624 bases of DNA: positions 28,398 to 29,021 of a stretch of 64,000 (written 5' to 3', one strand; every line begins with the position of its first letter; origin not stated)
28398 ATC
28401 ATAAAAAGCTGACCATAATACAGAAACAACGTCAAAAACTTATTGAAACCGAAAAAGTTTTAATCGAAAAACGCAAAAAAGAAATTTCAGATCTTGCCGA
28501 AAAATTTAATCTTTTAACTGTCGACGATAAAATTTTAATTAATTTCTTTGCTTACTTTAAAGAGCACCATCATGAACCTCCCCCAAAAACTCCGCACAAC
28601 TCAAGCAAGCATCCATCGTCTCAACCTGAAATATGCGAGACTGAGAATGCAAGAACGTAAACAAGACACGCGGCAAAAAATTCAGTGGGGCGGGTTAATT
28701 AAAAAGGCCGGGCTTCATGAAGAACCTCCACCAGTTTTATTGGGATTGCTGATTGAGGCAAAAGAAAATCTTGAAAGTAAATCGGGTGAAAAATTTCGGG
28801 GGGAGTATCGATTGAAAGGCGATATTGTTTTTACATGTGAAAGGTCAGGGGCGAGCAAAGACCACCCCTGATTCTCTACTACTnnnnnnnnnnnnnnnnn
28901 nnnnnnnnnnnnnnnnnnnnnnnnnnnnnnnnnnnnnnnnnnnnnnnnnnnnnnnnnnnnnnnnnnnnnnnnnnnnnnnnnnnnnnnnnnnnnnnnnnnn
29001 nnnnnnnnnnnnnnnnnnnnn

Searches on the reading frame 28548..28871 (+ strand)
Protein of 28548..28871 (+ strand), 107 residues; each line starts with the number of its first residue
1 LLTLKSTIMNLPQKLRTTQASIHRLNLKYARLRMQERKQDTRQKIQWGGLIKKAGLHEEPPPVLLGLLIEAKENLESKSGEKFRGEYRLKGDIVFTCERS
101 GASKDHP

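Call 68: search_protein_families(library=pfam, proteins=[window:28548-28871:+], max_evalue=0.01)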
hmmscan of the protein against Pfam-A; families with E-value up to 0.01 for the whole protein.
window:28548-28871:+ (107 aa): 1 family
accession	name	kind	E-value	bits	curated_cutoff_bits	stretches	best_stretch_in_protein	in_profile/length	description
PF06412.16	TraD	-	1.4e-14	54.1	22.3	1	35-95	2-60/62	Conjugal transfer protein TraD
